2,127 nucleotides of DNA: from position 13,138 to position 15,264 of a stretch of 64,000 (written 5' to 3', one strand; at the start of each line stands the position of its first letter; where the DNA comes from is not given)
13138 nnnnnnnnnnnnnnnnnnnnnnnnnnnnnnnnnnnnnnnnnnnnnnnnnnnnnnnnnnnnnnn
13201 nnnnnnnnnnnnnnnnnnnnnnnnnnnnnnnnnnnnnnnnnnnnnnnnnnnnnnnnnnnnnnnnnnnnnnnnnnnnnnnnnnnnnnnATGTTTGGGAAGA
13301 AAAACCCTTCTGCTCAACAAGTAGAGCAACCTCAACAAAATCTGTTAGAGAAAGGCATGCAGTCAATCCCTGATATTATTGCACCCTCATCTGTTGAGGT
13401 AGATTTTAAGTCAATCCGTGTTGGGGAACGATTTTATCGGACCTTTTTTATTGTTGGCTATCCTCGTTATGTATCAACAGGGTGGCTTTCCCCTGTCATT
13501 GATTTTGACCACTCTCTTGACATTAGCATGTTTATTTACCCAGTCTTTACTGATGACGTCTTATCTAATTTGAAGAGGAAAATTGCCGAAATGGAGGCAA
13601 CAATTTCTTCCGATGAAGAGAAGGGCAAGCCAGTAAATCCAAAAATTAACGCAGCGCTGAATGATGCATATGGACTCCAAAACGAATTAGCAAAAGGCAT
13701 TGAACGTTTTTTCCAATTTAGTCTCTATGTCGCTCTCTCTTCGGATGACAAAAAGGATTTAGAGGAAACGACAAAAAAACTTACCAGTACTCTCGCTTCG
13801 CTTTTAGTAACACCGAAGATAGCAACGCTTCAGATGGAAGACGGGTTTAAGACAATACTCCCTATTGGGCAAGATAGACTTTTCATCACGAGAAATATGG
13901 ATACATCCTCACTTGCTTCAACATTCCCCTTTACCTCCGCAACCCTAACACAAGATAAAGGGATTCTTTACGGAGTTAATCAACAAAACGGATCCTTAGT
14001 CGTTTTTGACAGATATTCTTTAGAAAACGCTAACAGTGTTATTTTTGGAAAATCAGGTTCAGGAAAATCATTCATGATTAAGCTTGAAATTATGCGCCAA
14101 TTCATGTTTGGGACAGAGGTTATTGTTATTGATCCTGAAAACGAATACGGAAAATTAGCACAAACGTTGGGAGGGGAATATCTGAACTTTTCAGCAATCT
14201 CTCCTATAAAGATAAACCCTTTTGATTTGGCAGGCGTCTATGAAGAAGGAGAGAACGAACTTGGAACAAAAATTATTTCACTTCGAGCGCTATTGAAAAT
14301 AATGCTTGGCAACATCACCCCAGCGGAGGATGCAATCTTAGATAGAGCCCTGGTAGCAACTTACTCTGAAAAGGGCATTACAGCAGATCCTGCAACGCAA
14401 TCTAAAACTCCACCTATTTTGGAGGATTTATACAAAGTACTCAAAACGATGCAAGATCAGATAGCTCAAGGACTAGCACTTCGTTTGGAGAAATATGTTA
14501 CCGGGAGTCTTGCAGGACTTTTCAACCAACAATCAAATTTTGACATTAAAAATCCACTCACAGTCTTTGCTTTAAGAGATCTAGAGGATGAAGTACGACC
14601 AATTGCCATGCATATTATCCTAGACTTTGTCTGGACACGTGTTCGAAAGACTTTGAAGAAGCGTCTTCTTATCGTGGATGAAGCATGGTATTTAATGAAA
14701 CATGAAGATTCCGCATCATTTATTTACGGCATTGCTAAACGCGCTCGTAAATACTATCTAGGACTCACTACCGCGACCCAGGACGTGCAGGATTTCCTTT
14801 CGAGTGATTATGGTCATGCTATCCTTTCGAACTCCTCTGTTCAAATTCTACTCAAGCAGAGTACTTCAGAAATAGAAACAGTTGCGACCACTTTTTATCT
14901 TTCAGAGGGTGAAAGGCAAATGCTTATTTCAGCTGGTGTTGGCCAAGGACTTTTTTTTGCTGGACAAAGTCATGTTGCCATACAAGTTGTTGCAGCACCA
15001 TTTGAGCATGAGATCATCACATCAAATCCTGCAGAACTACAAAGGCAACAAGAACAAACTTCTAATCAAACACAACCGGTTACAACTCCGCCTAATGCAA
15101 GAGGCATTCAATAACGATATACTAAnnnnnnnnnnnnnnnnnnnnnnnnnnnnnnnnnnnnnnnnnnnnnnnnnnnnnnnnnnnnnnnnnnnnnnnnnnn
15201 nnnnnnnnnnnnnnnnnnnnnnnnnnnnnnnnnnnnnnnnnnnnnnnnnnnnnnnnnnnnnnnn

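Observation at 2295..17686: Gram-positive-type T4SS-like cluster between tRNA-Ser and the dnaN-dnaA origin genes, with no relaxase or coupling protein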

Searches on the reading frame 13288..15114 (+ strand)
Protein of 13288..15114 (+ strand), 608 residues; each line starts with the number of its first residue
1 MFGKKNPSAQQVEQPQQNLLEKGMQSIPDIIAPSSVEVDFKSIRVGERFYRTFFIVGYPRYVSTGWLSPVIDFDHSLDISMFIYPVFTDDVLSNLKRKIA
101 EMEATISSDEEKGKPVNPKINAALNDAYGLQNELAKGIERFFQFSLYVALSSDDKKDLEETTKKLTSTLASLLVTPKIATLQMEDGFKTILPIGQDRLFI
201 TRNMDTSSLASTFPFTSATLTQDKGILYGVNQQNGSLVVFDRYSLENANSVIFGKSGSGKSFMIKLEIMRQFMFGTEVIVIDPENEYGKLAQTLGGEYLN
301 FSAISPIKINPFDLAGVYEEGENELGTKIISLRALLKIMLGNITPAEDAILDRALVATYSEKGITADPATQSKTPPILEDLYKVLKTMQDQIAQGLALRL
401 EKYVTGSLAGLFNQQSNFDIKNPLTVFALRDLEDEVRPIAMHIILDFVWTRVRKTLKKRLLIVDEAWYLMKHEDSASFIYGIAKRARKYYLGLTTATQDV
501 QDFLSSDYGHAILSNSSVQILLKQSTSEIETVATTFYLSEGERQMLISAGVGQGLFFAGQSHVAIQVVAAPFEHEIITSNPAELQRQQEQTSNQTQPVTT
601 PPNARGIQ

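Call 5: search_protein_families(library=pfam, proteins=[window:13288-15114:+], max_evalue=0.01)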
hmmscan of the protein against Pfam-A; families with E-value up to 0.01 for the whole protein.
window:13288-15114:+ (608 aa): 3 families
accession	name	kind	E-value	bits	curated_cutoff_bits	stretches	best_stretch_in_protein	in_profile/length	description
PF19044.6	P-loop_TraG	-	1.4e-31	110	25.8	1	244-549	26-345/413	TraG P-loop domain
PF12846.13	AAA_10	-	6.2e-11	42.4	27.5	1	246-294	20-68/362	AAA-like domain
PF01935.23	DUF87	-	3.5e-10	40.8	23.2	1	252-344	28-124/220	Helicase HerA, central domain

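Call 9: find_homologous_proteins(query=window:13288-15114:+, max_evalue=1e-10)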
Query window:13288-15114:+ (608 aa): 8000 proteins with E <= 1e-10 among 8000 candidates; the best 120 are listed.
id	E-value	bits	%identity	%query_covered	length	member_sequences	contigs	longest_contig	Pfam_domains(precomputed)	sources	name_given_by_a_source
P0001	0.0e+0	1215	91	100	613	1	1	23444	PF19044.7,PF01935.24,PF12846.14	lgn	-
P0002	0.0e+0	1184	91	96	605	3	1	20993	PF19044.7,PF01935.24,PF12846.14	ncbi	-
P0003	0.0e+0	1182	90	97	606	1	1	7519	PF19044.7,PF01935.24,PF12846.14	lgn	-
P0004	0.0e+0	1176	90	96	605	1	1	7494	PF19044.7,PF01935.24,PF12846.14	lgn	-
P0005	0.0e+0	1156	87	96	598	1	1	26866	PF19044.7,PF01935.24,PF12846.14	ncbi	ncbi:MAG TPA: DUF87 domain-containing protein [Patescibacteria group bacterium]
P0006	0.0e+0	1092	83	96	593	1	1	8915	PF19044.7,PF01935.24,PF12846.14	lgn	-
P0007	0.0e+0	1090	82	97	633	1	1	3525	PF19044.7,PF01935.24,PF12846.14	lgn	-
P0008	0.0e+0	1072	81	96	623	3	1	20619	PF19044.7,PF01935.24,PF12846.14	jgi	-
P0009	0.0e+0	1069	82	96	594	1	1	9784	PF19044.7,PF01935.24,PF12846.14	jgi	-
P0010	0.0e+0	1066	81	97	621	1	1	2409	PF19044.7,PF01935.24,PF12846.14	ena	-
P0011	0.0e+0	1065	80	99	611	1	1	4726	PF19044.7,PF01935.24,PF12846.14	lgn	-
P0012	0.0e+0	1064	79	99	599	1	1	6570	PF19044.7,PF01935.24,PF12846.14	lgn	-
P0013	0.0e+0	1063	81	96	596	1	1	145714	PF19044.7,PF01935.24,PF12846.14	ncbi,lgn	-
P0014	0.0e+0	1060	81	98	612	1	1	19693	PF19044.7,PF01935.24,PF12846.14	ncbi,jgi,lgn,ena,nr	ncbi:MAG TPA: ATP-binding protein [Candidatus Eisenbacteria bacterium]|nr:ATP-binding protein [Candi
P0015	0.0e+0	1058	78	99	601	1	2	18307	PF19044.7,PF01935.24,PF12846.14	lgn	-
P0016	0.0e+0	1050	81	97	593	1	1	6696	PF19044.7,PF01935.24,PF12846.14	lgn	-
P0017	0.0e+0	1049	81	94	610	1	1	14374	PF19044.7,PF01935.24,PF12846.14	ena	-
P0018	0.0e+0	1049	80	98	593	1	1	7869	PF19044.7,PF01935.24,PF12846.14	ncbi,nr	ncbi:MAG TPA: ATP-binding protein [Patescibacteria group bacterium]|nr:ATP-binding protein [Patescib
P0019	0.0e+0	1047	82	93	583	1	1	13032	PF19044.7,PF01935.24,PF12846.14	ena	-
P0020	0.0e+0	1047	81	96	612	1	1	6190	PF19044.7,PF01935.24,PF12846.14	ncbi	-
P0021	0.0e+0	1045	79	96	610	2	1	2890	PF19044.7,PF01935.24,PF12846.14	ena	-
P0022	0.0e+0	1045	80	94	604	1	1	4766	PF19044.7,PF01935.24,PF12846.14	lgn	-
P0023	0.0e+0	1025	76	96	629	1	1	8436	PF19044.7,PF01935.24,PF12846.14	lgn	-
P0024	0.0e+0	1023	77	98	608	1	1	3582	PF19044.7,PF01935.24,PF12846.14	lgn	-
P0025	0.0e+0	1021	75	99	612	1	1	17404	PF19044.7,PF01935.24,PF12846.14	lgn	-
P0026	0.0e+0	1019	74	99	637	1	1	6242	PF19044.7,PF01935.24,PF12846.14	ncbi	ncbi:MAG: VirB4-like conjugal transfer ATPase, CD1110 family [Candidatus Levyibacteriota bacterium]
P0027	0.0e+0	1017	77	93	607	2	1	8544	PF19044.7,PF01935.24,PF12846.14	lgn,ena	-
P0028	0.0e+0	1016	79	92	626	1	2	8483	PF19044.7,PF01935.24,PF12846.14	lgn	-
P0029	0.0e+0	1014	76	96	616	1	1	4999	PF19044.7,PF01935.24,PF12846.14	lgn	-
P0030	0.0e+0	1012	75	99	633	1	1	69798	PF19044.7,PF01935.24,PF12846.14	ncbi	-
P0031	0.0e+0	1012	77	96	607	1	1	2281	PF19044.7,PF01935.24,PF12846.14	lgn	-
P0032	2.5e-298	1008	74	97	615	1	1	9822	PF19044.7,PF01935.24,PF12846.14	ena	-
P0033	6.9e-298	1007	76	97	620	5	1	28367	PF19044.7,PF01935.24,PF12846.14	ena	-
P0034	3.2e-296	1001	74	96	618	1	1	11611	PF19044.7,PF01935.24,PF12846.14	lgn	-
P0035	1.0e-295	1000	75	97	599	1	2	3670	PF19044.7,PF01935.24,PF12846.14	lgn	-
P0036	1.3e-295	999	77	94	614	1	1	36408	PF19044.7,PF01935.24,PF12846.14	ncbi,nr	ncbi:MAG TPA: ATP-binding protein [Patescibacteria group bacterium]|nr:ATP-binding protein [Patescib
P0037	2.1e-295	999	76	96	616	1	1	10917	PF19044.7,PF01935.24,PF12846.14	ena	-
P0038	3.6e-295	998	76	95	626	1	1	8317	PF19044.7,PF01935.24,PF12846.14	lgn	-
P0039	1.2e-294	996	74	99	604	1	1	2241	PF19044.7,PF01935.24,PF12846.14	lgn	-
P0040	3.1e-294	995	74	98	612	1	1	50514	PF19044.7,PF01935.24,PF12846.14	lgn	-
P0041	5.4e-294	994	74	98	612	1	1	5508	PF19044.7,PF01935.24,PF12846.14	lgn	-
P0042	1.0e-292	990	76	96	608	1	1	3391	PF19044.7,PF01935.24,PF12846.14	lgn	-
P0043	1.0e-292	990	73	97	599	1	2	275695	PF19044.7,PF01935.24,PF12846.14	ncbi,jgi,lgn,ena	-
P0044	5.7e-292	987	74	96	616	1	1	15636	PF19044.7,PF01935.24,PF12846.14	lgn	-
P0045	2.6e-291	985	74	96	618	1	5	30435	PF19044.7,PF01935.24,PF12846.14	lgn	-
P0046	5.2e-291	984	74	96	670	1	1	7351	PF19044.7,PF01935.24,PF12846.14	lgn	-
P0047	5.7e-290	981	75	96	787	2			PF19044.7,PF01935.24,PF12846.14,PF26593.2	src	-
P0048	9.6e-290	980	75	96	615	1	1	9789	PF19044.7,PF01935.24,PF12846.14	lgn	-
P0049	2.9e-289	978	71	99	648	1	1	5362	PF19044.7,PF01935.24,PF12846.14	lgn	-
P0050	5.1e-289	978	73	99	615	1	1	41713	PF19044.7,PF01935.24,PF12846.14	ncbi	-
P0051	7.4e-289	977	73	99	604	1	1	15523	PF19044.7,PF01935.24,PF12846.14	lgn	-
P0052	2.1e-288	976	73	97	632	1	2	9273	PF19044.7,PF01935.24,PF12846.14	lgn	-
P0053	3.6e-288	975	74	95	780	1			PF19044.7,PF01935.24,PF12846.14,PF26593.2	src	-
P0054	5.4e-288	974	72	98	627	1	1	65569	PF19044.7,PF01935.24,PF12846.14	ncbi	-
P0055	1.4e-287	973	75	95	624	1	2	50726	PF19044.7,PF01935.24,PF12846.14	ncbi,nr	ncbi:MAG TPA: DUF87 domain-containing protein [Candidatus Saccharimonadales bacterium]|nr:DUF87 doma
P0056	2.4e-287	972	72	97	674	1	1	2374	PF19044.7,PF01935.24,PF12846.14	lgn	-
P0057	3.7e-287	971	72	99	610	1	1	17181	PF19044.7,PF01935.24,PF12846.14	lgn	-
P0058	5.0e-287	971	76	93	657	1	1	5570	PF19044.7,PF01935.24,PF12846.14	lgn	-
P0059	7.0e-286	967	74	96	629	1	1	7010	PF19044.7,PF01935.24,PF12846.14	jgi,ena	-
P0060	1.6e-285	966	74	94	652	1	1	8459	PF19044.7,PF01935.24,PF12846.14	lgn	-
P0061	1.6e-285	966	71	95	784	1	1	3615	PF19044.7,PF01935.24,PF12846.14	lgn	-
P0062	1.7e-284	963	69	100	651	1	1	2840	PF19044.7,PF01935.24,PF12846.14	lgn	-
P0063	2.3e-284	962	69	99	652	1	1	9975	PF19044.7,PF01935.24,PF12846.14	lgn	-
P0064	5.1e-284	961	75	92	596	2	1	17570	PF19044.7,PF01935.24,PF12846.14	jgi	-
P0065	1.1e-283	960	72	96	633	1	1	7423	PF19044.7,PF01935.24,PF12846.14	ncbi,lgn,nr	ncbi:MAG: ATP-binding protein [Candidatus Levybacteria bacterium]|nr:ATP-binding protein [Candidatus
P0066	1.1e-283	960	72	96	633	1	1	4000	PF19044.7,PF01935.24,PF12846.14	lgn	-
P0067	1.3e-283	960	75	93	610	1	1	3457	PF19044.7,PF01935.24,PF12846.14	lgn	-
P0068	1.4e-283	960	74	95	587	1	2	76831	PF19044.7,PF01935.24,PF12846.14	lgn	-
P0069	2.6e-283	959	72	95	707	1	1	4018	PF19044.7,PF01935.24,PF12846.14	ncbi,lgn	-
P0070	3.5e-283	958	72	96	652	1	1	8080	PF19044.7,PF01935.24,PF12846.14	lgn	-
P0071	5.2e-283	958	68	100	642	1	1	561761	PF19044.7,PF01935.24,PF12846.14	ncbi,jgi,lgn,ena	-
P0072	5.5e-283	958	68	100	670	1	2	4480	PF19044.7,PF01935.24,PF12846.14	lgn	-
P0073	1.7e-282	956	69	99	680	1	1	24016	PF19044.7,PF01935.24,PF12846.14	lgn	-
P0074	2.4e-282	956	67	100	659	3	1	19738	PF19044.7,PF01935.24,PF12846.14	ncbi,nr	ncbi:MAG: ATP-binding protein [Patescibacteria group bacterium]|nr:ATP-binding protein [Patescibacte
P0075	3.1e-282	955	68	98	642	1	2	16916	PF19044.7,PF01935.24,PF12846.14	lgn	-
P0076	3.4e-282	955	70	98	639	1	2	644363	PF19044.7,PF01935.24,PF12846.14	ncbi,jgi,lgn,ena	-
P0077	4.2e-282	955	70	95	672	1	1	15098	PF19044.7,PF01935.24,PF12846.14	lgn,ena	-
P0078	4.5e-282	955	71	96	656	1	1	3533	PF19044.7,PF01935.24,PF12846.14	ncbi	-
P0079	4.7e-282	955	70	99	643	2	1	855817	PF19044.7,PF01935.24,PF12846.14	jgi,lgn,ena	-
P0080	5.5e-282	954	69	99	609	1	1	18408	PF19044.7,PF01935.24,PF12846.14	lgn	-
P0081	6.1e-282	954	69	98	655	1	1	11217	PF19044.7,PF01935.24,PF12846.14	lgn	-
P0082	6.1e-282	954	69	100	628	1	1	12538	PF19044.7,PF01935.24,PF12846.14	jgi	-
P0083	9.3e-282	954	71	96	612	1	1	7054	PF19044.7,PF01935.24,PF12846.14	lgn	-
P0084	1.9e-281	953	70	97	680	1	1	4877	PF19044.7,PF01935.24,PF12846.14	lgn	-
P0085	2.3e-281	952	70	96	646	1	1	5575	PF19044.7,PF01935.24,PF12846.14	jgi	jgi:conjugal transfer ATP-binding protein TraC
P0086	2.8e-281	952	70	97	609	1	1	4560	PF19044.7,PF01935.24,PF12846.14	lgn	-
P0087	3.9e-281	952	69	97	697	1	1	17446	PF19044.7,PF01935.24,PF12846.14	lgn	-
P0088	4.0e-281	952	71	93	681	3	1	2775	PF19044.7,PF01935.24,PF12846.14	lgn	-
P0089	6.5e-281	951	70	100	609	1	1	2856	PF19044.7,PF01935.24,PF12846.14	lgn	-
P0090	7.0e-281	951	69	99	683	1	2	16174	PF19044.7,PF01935.24,PF12846.14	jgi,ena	-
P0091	1.6e-280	950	65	99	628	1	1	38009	PF19044.7,PF01935.24,PF12846.14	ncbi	-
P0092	1.6e-280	949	70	97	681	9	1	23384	PF19044.7,PF01935.24,PF12846.14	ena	-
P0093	2.1e-280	949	70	99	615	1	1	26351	PF19044.7,PF01935.24,PF12846.14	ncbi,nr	ncbi:MAG: ATP-binding protein [Candidatus Levybacteria bacterium]|nr:ATP-binding protein [Candidatus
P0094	2.7e-280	949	69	99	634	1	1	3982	PF19044.7,PF01935.24,PF12846.14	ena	-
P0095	4.2e-280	948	71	95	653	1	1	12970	PF19044.7,PF01935.24,PF12846.14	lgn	-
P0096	4.5e-280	948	71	96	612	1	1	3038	PF19044.7,PF01935.24,PF12846.14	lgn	-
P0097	4.8e-280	948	67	99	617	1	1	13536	PF19044.7,PF01935.24,PF12846.14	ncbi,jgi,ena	-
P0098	5.6e-280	948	67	98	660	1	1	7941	PF19044.7,PF01935.24,PF12846.14,PF03135.20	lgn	-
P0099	6.6e-280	947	69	95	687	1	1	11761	PF19044.7,PF01935.24,PF12846.14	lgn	-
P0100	6.7e-280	947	69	98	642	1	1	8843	PF19044.7,PF01935.24,PF12846.14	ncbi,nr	ncbi:MAG: DUF87 domain-containing protein [bacterium]|nr:DUF87 domain-containing protein [bacterium]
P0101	6.8e-280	947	68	99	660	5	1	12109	PF19044.7,PF01935.24,PF12846.14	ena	-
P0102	6.9e-280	947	68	99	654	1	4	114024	PF19044.7,PF01935.24,PF12846.14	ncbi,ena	-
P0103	7.6e-280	947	70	97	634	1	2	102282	PF19044.7,PF01935.24,PF12846.14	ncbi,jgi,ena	-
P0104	8.1e-280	947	70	96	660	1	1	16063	PF19044.7,PF01935.24,PF12846.14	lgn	-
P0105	8.9e-280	947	69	98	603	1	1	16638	PF19044.7,PF01935.24,PF12846.14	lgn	-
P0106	1.1e-279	947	69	96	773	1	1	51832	PF19044.7,PF01935.24,PF12846.14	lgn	-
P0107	1.3e-279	947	67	99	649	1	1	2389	PF19044.7,PF01935.24,PF12846.14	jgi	jgi:type IV secretory pathway VirB4 component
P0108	1.6e-279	946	70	97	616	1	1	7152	PF19044.7,PF01935.24,PF12846.14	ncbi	-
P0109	1.6e-279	946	67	99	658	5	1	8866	PF19044.7,PF01935.24,PF12846.14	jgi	jgi:type IV secretory pathway VirB4 component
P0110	1.6e-279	946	70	96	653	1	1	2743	PF19044.7,PF01935.24,PF12846.14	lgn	-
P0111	1.8e-279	946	71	94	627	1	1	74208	PF19044.7,PF01935.24,PF12846.14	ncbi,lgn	-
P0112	1.8e-279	946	67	98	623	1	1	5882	PF19044.7,PF01935.24,PF12846.14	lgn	-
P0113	1.8e-279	946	68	99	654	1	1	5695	PF19044.7,PF01935.24,PF12846.14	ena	-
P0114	1.9e-279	946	70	93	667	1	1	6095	PF19044.7,PF01935.24,PF12846.14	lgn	-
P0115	2.0e-279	946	71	93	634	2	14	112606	PF19044.7,PF01935.24,PF12846.14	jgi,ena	-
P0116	2.1e-279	946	69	97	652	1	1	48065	PF19044.7,PF01935.24,PF12846.14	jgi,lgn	-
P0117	2.5e-279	946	70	97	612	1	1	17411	PF19044.7,PF01935.24,PF12846.14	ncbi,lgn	-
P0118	2.5e-279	946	71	94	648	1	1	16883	PF19044.7,PF01935.24,PF12846.14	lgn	-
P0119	3.4e-279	945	70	96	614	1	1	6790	PF19044.7,PF01935.24,PF12846.14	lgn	-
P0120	3.7e-279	945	70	97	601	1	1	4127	PF19044.7,PF01935.24,PF12846.14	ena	-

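Call 18: search_protein_families(library=ncbifam, proteins=[window:13288-15114:+], max_evalue=0.01)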
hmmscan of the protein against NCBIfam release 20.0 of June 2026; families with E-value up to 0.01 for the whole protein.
window:13288-15114:+ (608 aa): 16 families
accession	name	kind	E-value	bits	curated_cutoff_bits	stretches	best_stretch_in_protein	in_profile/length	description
NF045971.1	conju_CD1110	equivalog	1.7e-122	410.2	325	1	17-565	178-734/752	VirB4-like conjugal transfer ATPase, CD1110 family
NF045975.1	VirB4_plasma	equivalog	1.4e-78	264.6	590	1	15-577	282-893/894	Mbov_0397 family ICE element conjugal transfer ATPase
TIGR02746.1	TraC-F-type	equivalog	8.1e-58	196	567.05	1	95-593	273-785/800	type IV secretion system protein TraC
TIGR00929.1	VirB4_CagE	subfamily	2.3e-42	145.2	643.1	1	47-550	239-728/792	VirB4 family type IV secretion/conjugal transfer ATPase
TIGR03783.1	Bac_Flav_CT_G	subfamily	3.1e-21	75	261.55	1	119-548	302-759/829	TraG family conjugative transposon ATPase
NF010278.0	PRK13721.1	subfamily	1.8e-20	72.4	1177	1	237-532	468-769/874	type IV secretion system protein TraC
NF041017.1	DNA_import_CedB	equivalog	6.8e-18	64.6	700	1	90-503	125-519/590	DNA import protein CedB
TIGR03744.1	traC_PFL_4706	equivalog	4.8e-10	38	520.6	2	457-552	732-825/892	conjugative transfer ATPase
NF010447.0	PRK13873.1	equivalog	1.9e-09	36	1020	1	250-540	444-723/815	conjugal transfer protein TrbE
NF010473.0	PRK13898.1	equivalog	2.4e-09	35.8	1050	1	140-560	335-745/801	type IV secretion system ATPase VirB4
NF052333.1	ATPase_TcpF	exception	4.3e-07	28.2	1100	1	73-294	278-509/813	conjugal transfer ATPase TcpF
NF053655.1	CedD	equivalog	3.4e-06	26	600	0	252-315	226-285/527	DNA-translocating ATPase CedD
NF010466.0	PRK13891.1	subfamily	5.6e-05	21.2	1322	1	383-531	614-761/852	conjugal transfer protein TrbE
NF038214.1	IS21_help_AAA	equivalog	0.0014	18.3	200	0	205-263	48-106/232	IS21-like element helper ATPase IstB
NF010404.0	PRK13830.1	subfamily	0.0038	15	810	0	444-537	637-731/818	conjugal transfer protein TrbE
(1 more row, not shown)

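Call 19: find_related_loci(query=window:13288-15114:+, collection=genome_contigs, flank=10000)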
Query window:13288-15114:+ (608 aa) in genome_contigs; peptide patterns used: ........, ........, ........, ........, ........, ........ (x = any residue, [..] = any of these).
292 stretches matched a pattern; 84 encode a relative of the query (tblastn E <= 1e-3); the best 80 are kept; 80 distinct loci.
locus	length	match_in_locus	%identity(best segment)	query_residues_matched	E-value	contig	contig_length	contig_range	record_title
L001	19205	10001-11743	91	1-584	0e+0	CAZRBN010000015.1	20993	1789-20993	MAG TPA_asm: uncultured Gammaproteobacteria bacterium isolate SRP272529_co1_183 genome assembly, contig: NODE_4127_lengt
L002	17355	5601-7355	87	1-584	0e+0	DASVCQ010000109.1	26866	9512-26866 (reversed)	MAG TPA_asm: Patescibacteria group bacterium isolate SMAG_U2010 k141_1668423, whole genome shotgun sequence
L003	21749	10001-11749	81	22-605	0e+0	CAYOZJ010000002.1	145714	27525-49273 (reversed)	MAG TPA_asm: uncultured Gammaproteobacteria bacterium isolate SRP200132_co1_666 genome assembly, contig: NODE_95_length_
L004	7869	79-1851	80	1-597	0e+0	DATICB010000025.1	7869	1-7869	MAG TPA_asm: Patescibacteria group bacterium isolate SMAG_U16305 k141_1495327, whole genome shotgun sequence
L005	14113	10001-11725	77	26-596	0e+0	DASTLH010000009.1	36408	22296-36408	MAG TPA_asm: Patescibacteria group bacterium isolate SMAG_U2653 k141_776873, whole genome shotgun sequence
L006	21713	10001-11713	71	20-590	0e+0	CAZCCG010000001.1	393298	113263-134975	MAG TPA_asm: uncultured Gammaproteobacteria bacterium isolate SRP200132_co1_33 genome assembly, contig: NODE_10_length_3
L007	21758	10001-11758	68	20-601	0e+0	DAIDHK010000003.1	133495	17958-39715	MAG TPA_asm: Candidatus Levyibacteriota bacterium isolate clean343 NODE_3_length_133495_cov_12.109453, whole genome shot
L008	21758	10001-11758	67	20-602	0e+0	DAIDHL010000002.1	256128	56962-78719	MAG TPA_asm: Candidatus Levyibacteriota bacterium isolate clean344 NODE_2_length_256128_cov_5.732237, whole genome shotg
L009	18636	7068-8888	65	2-602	0e+0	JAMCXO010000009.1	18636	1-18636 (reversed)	MAG: Patescibacteria group bacterium isolate FK_Sedi_B_Bin.407 NODE_10639_length_18636_cov_8.80831, whole genome shotgun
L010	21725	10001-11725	68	22-597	0e+0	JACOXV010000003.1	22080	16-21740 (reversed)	MAG: Candidatus Levyibacteriota bacterium isolate NC_groundwater_162_Ag_S-0.1um_38_10 S4_GD2017_2_S1_scaffold_1466, whol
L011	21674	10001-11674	67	27-584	0e+0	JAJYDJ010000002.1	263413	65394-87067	MAG: bacterium isolate BP9.bin93 NODE_31_length_263413_cov_2.950484, whole genome shotgun sequence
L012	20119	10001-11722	62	16-590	0e+0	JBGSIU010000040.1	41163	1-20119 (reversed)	MAG: Patescibacteria group bacterium isolate JTS-AC14 k141_2237337, whole genome shotgun sequence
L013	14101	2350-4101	61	4-584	0e+0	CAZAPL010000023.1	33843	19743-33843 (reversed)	MAG TPA_asm: uncultured Gammaproteobacteria bacterium isolate SRP231805_co4_153 genome assembly, contig: k141_185349, wh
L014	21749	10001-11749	61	20-598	0e+0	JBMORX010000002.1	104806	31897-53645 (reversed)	MAG: Patescibacteria group bacterium isolate Betzabe_MAG191 MAG191_2, whole genome shotgun sequence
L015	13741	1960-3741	59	6-600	0e+0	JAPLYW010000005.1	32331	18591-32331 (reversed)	MAG: Candidatus Shapirobacteria bacterium isolate LacPavin_0419_WC90_MAG_34_15 LacPavin_0419_WC90_scaffold_830753, whole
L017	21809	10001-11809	67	1-595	0e+0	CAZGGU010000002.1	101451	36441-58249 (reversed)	MAG TPA_asm: uncultured Gammaproteobacteria bacterium isolate SRP292972_co1_102 genome assembly, contig: NODE_201_length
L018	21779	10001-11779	60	11-601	0e+0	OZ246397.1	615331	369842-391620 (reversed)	MAG: uncultured Gammaproteobacteria bacterium isolate SRP068000_co4_68 genome assembly, chromosome: 1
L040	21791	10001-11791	59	7-604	0e+0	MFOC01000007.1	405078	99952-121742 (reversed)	MAG: Candidatus Levybacteria bacterium RIFCSPHIGHO2_02_FULL_40_18 rifcsphigho2_02_scaffold_49, whole genome shotgun sequ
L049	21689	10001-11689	63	20-583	0e+0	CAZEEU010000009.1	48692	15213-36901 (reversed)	MAG TPA_asm: uncultured Gammaproteobacteria bacterium isolate SRP286056_co1_676 genome assembly, contig: NODE_702_length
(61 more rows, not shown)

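Call 42: find_encoding_contigs(protein=window:13288-15114:+, flank=10000, max_places=3)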
Protein window:13288-15114:+ (608 aa): 1 contig read that carries it; 1 place shown.
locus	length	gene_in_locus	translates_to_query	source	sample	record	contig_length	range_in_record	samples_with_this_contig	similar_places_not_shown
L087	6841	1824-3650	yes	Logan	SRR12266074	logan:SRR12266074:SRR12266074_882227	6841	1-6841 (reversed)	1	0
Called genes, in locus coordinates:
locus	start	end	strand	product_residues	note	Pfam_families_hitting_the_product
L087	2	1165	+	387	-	?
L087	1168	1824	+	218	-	PF26593:TraC-like (weak)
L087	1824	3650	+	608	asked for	PF01935:DUF87, PF12846:AAA_10 (weak), PF19044:P-loop_TraG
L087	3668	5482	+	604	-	-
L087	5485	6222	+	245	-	PF13205:Big_5 (weak)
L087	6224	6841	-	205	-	?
